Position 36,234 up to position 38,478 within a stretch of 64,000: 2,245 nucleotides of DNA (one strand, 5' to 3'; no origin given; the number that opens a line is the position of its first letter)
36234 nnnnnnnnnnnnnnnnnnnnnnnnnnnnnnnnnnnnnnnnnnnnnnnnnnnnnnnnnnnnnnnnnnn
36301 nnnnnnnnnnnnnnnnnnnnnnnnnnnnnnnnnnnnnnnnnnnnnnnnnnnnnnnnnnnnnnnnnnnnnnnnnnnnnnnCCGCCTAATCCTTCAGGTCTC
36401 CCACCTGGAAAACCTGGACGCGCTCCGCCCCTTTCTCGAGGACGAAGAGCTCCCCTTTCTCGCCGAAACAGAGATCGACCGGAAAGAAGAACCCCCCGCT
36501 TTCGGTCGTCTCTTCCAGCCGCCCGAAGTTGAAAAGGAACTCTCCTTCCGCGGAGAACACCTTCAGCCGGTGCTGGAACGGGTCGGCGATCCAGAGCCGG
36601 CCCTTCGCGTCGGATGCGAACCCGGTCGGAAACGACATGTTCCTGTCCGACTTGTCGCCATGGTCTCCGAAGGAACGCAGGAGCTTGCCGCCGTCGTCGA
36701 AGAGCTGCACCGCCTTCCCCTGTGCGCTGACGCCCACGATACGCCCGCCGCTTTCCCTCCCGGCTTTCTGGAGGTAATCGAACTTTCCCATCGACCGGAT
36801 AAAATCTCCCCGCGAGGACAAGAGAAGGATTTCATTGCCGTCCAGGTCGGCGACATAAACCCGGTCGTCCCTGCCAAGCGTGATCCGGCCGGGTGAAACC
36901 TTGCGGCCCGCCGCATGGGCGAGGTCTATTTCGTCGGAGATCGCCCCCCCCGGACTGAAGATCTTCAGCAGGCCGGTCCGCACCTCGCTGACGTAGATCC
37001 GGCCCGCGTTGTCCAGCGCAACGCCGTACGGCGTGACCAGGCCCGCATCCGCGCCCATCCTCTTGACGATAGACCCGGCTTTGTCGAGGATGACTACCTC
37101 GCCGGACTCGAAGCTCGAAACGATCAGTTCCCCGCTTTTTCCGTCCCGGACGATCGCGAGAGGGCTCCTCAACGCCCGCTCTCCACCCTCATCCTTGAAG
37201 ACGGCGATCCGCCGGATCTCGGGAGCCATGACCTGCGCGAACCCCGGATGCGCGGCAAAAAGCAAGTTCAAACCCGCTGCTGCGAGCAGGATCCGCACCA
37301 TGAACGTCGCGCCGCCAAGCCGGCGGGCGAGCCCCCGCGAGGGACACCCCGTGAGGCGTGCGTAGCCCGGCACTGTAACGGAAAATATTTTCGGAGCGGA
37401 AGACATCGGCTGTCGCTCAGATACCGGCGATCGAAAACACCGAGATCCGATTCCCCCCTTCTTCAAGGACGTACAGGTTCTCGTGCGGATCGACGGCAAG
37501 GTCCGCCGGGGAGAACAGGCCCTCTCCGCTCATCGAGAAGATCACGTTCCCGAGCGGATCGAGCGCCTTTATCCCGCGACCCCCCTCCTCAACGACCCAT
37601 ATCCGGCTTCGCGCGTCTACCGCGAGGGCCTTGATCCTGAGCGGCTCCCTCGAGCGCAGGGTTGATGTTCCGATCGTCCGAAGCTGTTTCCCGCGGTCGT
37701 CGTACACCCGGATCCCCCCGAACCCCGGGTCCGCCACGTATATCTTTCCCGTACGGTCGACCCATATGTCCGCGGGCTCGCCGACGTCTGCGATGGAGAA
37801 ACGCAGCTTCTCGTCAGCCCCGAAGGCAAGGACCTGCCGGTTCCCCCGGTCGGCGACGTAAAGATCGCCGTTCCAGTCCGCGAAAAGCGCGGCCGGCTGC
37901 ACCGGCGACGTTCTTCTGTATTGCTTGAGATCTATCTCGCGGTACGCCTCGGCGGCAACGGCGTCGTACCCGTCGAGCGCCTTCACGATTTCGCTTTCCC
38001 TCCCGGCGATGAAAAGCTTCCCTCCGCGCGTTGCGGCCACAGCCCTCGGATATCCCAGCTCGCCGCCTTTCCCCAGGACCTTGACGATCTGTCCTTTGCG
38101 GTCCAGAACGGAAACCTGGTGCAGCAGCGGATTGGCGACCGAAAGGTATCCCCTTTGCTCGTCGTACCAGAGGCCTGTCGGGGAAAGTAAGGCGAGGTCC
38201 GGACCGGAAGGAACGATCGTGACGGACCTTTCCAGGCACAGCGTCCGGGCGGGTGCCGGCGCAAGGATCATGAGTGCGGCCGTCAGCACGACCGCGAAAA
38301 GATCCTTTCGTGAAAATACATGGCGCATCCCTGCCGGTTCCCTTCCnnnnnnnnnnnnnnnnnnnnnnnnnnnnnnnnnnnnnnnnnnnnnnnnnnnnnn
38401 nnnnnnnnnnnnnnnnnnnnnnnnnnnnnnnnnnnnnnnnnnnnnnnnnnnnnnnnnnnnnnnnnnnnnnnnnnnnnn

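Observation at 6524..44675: Unusual density of beta-propeller proteins among the cytochromes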

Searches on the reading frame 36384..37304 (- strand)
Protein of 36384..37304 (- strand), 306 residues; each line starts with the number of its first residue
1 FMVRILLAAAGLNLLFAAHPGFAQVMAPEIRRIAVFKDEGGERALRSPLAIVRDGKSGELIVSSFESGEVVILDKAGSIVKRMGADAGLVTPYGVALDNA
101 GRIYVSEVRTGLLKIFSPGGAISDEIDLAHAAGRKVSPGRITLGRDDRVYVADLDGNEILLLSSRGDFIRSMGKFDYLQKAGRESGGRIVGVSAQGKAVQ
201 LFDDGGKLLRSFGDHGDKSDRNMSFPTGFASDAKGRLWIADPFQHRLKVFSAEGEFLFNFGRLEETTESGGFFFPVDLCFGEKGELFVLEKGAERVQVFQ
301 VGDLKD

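Call 5: search_protein_families(library=pfam, proteins=[window:36384-37304:-], max_evalue=0.01)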
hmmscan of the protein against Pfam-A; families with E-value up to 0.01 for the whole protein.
window:36384-37304:- (306 aa): 5 families
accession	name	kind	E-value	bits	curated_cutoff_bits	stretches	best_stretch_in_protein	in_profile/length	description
PF01436.27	NHL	-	2e-15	56.4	20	0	224-250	2-28/28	NHL repeat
PF08450.18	SGL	-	1.9e-05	24.8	26.3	0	91-129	185-223/246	SMP-30/Gluconolactonase/LRE-like region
PF24684.1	Vgb_lyase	-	0.00023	20.5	50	0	49-167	57-170/290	Virginiamycin B lyase family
PF06977.17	SdiA-regulated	-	0.00038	20.2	21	0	52-106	178-239/249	SdiA-regulated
PF20067.5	SSL_N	-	0.0081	16.4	18.9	0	140-157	25-42/46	Strictosidine synthase-like, N-terminal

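Call 41: find_homologous_proteins(query=window:36384-37304:-, max_evalue=0.00001)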
Query window:36384-37304:- (306 aa): 133 proteins with E <= 0.00001 among 8000 candidates; the best 120 are listed.
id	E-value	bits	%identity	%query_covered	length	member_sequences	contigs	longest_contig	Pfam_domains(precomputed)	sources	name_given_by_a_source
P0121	2.1e-194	662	100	100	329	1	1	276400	PF01436.28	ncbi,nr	ncbi:MAG: hypothetical protein HY896_06780 [Deltaproteobacteria bacterium]|nr:hypothetical protein [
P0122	2.9e-155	534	81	97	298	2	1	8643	PF01436.28,PF08450.19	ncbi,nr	ncbi:MAG TPA: hypothetical protein DD658_02970 [Deltaproteobacteria bacterium]|nr:hypothetical prote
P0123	7.1e-153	526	78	100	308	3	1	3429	PF01436.28,PF08450.19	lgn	-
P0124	1.5e-148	512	76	98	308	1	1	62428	PF01436.28,PF08450.19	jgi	jgi:DNA-binding beta-propeller fold protein YncE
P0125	9.1e-148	509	76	99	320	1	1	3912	PF01436.28,PF08450.19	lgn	-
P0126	2.9e-127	442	70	92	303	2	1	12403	PF01436.28,PF06739.18,PF08450.19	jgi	jgi:sugar lactone lactonase YvrE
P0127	2.4e-125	436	69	93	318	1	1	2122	PF01436.28,PF06739.18,PF08450.19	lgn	-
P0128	4.3e-122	425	69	92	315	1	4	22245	PF06977.18,PF17170.11,PF01436.28,PF25021.2,PF06739.18,PF08450.19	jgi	jgi:DNA-binding beta-propeller fold protein YncE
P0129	2.1e-121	423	67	94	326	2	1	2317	PF17170.11,PF01436.28,PF06739.18,PF08450.19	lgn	-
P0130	2.3e-121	423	68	92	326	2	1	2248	PF06977.18,PF01436.28,PF25021.2,PF06739.18,PF08450.19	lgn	-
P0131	3.4e-121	422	69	91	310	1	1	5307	PF01436.28,PF08450.19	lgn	-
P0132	6.1e-121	421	69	91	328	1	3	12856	PF24684.2,PF01436.28,PF06739.18,PF08450.19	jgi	-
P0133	1.0e-120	420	66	94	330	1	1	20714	PF01436.28,PF08450.19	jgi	jgi:sugar lactone lactonase YvrE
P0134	2.5e-120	419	67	94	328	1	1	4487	PF06977.18,PF17170.11,PF01436.28,PF06739.18,PF08450.19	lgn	-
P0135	5.3e-120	418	67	92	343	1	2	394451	PF01436.28,PF08450.19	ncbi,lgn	-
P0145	2.1e-117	410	66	90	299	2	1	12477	PF01436.28,PF08450.19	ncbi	ncbi:MAG TPA: NHL repeat-containing protein [Anaeromyxobacter sp.]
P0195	5.9e-105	369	60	92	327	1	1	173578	PF01436.28,PF08450.19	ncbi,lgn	-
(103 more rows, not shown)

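Call 43: find_encoding_contigs(protein=P0135, flank=10000, max_places=2)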
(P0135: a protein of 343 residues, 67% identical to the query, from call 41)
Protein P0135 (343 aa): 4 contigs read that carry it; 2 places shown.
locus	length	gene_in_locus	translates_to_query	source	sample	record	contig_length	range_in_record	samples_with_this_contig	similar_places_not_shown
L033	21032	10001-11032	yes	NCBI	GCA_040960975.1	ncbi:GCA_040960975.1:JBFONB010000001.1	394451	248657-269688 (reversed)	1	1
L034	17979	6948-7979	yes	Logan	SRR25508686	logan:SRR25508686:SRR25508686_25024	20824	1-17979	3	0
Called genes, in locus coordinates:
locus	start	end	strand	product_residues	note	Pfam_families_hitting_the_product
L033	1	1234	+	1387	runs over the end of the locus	PF01869:BcrAD_BadFG, PF02782:FGGY_C (faint), PF01869:BcrAD_BadFG, PF09989:DUF2229, PF06050:HGD-D (faint)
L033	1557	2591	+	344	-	PF02518:HATPase_c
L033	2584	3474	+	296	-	PF00072:Response_reg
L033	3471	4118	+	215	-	-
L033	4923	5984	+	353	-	PF08450:SGL (faint), PF17170:DUF5128 (faint), PF01436:NHL (faint)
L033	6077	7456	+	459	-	PF14537:Cytochrom_c3_2 (faint), PF22113:Mtrc-MtrF_II-IV_dom (faint), PF09699:Paired_CXXCH_1 (faint), PF13442:Cytochrome_CBB3 (faint), PF14522:Cytochrome_C7 (faint)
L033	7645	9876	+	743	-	PF00930:DPPIV_N (faint), PF07676:PD40 (faint), PF26549:Tricorn_N, PF26550:Tricorn_2nd (faint)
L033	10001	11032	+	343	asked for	PF08450:SGL (faint), PF01436:NHL (faint)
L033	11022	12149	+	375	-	PF14522:Cytochrome_C7 (faint), PF22113:Mtrc-MtrF_II-IV_dom (faint), PF09699:Paired_CXXCH_1 (faint)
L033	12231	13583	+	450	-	PF14522:Cytochrome_C7 (faint), PF14537:Cytochrom_c3_2 (faint), PF22113:Mtrc-MtrF_II-IV_dom (faint), PF09699:Paired_CXXCH_1 (weak)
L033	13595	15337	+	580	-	-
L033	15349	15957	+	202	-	-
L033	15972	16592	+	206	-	-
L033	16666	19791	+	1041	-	-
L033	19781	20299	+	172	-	PF11741:AMIN (weak)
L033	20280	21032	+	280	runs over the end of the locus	PF02085:Cytochrom_CIII (faint), PF14522:Cytochrome_C7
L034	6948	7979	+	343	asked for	PF08450:SGL (faint), PF01436:NHL (faint)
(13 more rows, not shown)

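Call 44: find_encoding_contigs(protein=P0195, flank=10000, max_places=2)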
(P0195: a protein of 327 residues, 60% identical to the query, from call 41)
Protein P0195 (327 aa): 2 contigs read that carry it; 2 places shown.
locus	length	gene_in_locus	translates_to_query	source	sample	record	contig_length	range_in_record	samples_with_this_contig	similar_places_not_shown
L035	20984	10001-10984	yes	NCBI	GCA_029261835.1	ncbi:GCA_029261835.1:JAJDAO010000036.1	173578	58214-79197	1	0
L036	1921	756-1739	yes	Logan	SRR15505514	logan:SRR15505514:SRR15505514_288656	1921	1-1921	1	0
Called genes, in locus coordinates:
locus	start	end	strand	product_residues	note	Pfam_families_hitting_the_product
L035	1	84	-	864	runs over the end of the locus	PF00501:AMP-binding, PF13193:AMP-binding_C, PF00550:PP-binding, PF00132:Hexapep (faint)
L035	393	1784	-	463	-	PF00072:Response_reg, PF00158:Sigma54_activat, PF01078:Mg_chelatase (weak), PF14532:Sigma54_activ_2, PF00004:AAA (weak), PF07728:AAA_5, PF25601:AAA_lid_14, PF02954:HTH_8, +1 more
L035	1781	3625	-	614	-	PF00672:HAMP, PF00989:PAS, PF08448:PAS_4 (weak), PF13188:PAS_8, PF13426:PAS_9, PF00512:HisKA, PF02518:HATPase_c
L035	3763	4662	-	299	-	PF12974:Phosphonate-bd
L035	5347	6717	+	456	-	PF14537:Cytochrom_c3_2 (faint), PF14522:Cytochrome_C7 (faint), PF09699:Paired_CXXCH_1 (faint)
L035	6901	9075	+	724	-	PF00930:DPPIV_N (faint), PF07676:PD40 (faint), PF26550:Tricorn_2nd (faint), PF26549:Tricorn_N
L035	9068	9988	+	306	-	PF01436:NHL (faint)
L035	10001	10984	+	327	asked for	PF08450:SGL (faint), PF01436:NHL (faint)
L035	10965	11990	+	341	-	PF22113:Mtrc-MtrF_II-IV_dom (faint), PF09699:Paired_CXXCH_1 (faint), PF14522:Cytochrome_C7 (faint)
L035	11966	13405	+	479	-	PF14522:Cytochrome_C7 (faint), PF14537:Cytochrom_c3_2 (faint), PF22113:Mtrc-MtrF_II-IV_dom (faint), PF09699:Paired_CXXCH_1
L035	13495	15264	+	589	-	-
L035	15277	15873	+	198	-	-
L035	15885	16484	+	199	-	-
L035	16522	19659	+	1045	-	-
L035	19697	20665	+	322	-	PF17170:DUF5128 (faint), PF01436:NHL (faint), PF08450:SGL (faint)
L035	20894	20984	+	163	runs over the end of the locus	PF13683:rve_3 (weak)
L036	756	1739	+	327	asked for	PF08450:SGL (faint), PF01436:NHL (faint)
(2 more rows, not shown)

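Call 45: find_encoding_contigs(protein=P0145, flank=10000, max_places=2)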
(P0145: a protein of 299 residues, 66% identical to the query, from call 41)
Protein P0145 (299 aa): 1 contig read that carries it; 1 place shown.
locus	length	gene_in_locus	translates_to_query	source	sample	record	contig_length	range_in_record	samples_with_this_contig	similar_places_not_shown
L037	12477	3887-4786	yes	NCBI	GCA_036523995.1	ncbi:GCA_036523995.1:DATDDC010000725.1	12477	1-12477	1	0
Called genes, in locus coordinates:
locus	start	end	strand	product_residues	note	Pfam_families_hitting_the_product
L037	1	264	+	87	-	PF09699:Paired_CXXCH_1 (faint)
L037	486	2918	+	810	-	PF07676:PD40 (faint), PF26549:Tricorn_N, PF26550:Tricorn_2nd (faint), PF26549:Tricorn_N (weak)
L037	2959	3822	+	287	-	PF01436:NHL (faint)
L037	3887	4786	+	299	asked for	PF08450:SGL (faint), PF01436:NHL (faint)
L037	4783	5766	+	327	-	PF09699:Paired_CXXCH_1 (faint), PF14522:Cytochrome_C7 (faint)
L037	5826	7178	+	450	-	PF14522:Cytochrome_C7 (faint), PF14537:Cytochrom_c3_2 (faint), PF22113:Mtrc-MtrF_II-IV_dom (faint), PF09699:Paired_CXXCH_1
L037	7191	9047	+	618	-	-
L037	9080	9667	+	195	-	-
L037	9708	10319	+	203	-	-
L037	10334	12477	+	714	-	?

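Call 60: find_related_loci(query=A3, collection=metagenome_contigs, flank=10000)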
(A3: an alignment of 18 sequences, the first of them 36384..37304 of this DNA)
Query A3 (306 aa) in metagenome_contigs; peptide patterns used: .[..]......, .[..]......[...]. (x = any residue, [..] = any of these).
122 stretches matched a pattern; 15 encode a relative of the query (tblastn E <= 1e-3); 15 distinct loci.
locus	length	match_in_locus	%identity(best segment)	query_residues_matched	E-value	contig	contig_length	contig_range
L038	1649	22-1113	65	20-305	3e-133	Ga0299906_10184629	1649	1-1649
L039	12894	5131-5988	65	17-304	7e-123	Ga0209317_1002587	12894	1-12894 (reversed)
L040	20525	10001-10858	63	18-305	5e-120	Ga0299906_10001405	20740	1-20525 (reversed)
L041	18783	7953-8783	61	27-304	2e-110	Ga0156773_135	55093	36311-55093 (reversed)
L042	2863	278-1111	59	25-304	9e-111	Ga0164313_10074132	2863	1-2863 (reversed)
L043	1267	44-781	63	59-306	1e-110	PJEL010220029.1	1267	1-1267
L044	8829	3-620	59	98-306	3e-82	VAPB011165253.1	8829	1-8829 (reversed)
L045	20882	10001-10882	34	13-303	6e-50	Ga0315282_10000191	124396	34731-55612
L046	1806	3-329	68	194-304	5e-47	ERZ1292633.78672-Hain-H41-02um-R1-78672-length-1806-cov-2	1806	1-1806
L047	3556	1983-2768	32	42-301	3e-41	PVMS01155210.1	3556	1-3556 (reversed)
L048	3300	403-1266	30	22-299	2e-33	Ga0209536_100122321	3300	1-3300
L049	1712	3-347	45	184-301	2e-27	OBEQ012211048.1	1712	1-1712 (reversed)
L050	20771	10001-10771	32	43-301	3e-26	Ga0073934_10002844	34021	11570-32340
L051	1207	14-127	79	269-306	7e-15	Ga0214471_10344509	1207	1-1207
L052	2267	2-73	83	278-301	4e-8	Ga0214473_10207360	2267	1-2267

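Call 64: search_protein_families(library=ncbifam, proteins=[window:36384-37304:-], max_evalue=0.01)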
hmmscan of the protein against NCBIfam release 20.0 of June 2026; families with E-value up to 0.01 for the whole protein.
window:36384-37304:- (306 aa): 4 families
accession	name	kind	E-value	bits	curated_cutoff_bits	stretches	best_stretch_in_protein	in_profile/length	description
NF035926.1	scyF_NHL_VPEP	equivalog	2.6e-22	79.5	350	2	149-300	116-274/376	scytonemin biosynthesis PEP-CTERM protein ScyF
NF033206.1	ScyE_fam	subfamily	2.8e-07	30.4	80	0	87-112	5-30/333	ScyD/ScyE family protein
TIGR02604.1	Piru_Ver_Nterm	subfamily_domain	0.00041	19.8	122.2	0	225-247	15-37/367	PVC-type heme-binding CxxCH protein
NF047780.1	LIC12708_fam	subfamily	0.00062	18.7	150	0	120-172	40-92/391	LIC_12708 family protein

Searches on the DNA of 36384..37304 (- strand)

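Call 87: search_rna_families(sources=[L033, L035, L039, L040, L041, L045, L050], threshold=gathering)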
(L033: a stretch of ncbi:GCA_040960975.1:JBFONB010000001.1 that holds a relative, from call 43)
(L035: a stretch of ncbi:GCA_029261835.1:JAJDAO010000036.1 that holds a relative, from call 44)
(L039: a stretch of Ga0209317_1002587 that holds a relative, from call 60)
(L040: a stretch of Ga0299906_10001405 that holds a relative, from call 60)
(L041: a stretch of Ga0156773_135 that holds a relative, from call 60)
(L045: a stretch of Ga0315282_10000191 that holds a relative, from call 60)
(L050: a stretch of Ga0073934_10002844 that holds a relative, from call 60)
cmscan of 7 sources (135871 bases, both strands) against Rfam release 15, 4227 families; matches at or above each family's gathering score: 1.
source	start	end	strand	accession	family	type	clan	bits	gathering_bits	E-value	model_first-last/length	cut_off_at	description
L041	2629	2708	+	RF01051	c-di-GMP-I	Cis-reg; riboswitch;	CL00126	55.1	35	1.1e-07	1-87/87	no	c-di-GMP-I riboswitch aptamer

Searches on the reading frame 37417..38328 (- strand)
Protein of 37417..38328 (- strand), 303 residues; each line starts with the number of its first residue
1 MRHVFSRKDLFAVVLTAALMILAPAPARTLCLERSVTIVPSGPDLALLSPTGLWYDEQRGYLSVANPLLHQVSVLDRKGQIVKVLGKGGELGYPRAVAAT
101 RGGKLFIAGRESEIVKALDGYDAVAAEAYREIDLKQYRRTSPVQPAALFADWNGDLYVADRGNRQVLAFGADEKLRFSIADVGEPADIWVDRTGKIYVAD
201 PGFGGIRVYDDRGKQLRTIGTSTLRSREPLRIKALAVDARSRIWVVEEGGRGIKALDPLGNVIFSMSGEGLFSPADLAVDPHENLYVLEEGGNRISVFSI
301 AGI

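Call 5: search_protein_families(library=pfam, proteins=[window:37417-38328:-], max_evalue=0.01)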
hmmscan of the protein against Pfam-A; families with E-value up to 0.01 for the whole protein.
window:37417-38328:- (303 aa): 4 families
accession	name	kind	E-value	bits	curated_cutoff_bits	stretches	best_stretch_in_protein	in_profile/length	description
PF01436.27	NHL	-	2.8e-13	49.6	20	0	145-169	4-28/28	NHL repeat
PF25021.1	TEN_NHL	-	0.00023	20.7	27.1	0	180-236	139-193/357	Teneurin NHL domain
PF08450.18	SGL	-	0.00033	20.8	26.3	0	172-220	181-221/246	SMP-30/Gluconolactonase/LRE-like region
PF15533.11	Ntox33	-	0.0034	18.3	28.4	0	186-200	36-50/65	Bacterial toxin 33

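Call 64: search_protein_families(library=ncbifam, proteins=[window:37417-38328:-], max_evalue=0.01)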
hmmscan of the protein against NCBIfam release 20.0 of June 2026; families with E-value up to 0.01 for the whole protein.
window:37417-38328:- (303 aa): 3 families
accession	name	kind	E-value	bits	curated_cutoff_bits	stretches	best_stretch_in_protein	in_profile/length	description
NF035926.1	scyF_NHL_VPEP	equivalog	6.5e-13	48.6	350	1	148-300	107-275/376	scytonemin biosynthesis PEP-CTERM protein ScyF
NF033206.1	ScyE_fam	subfamily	6.3e-07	29.2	80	0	240-291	233-272/333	ScyD/ScyE family protein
NF053768.1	CIS12_fam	equivalog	0.00033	19.5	860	0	76-201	70-186/715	CIS12 family contractile injection system protein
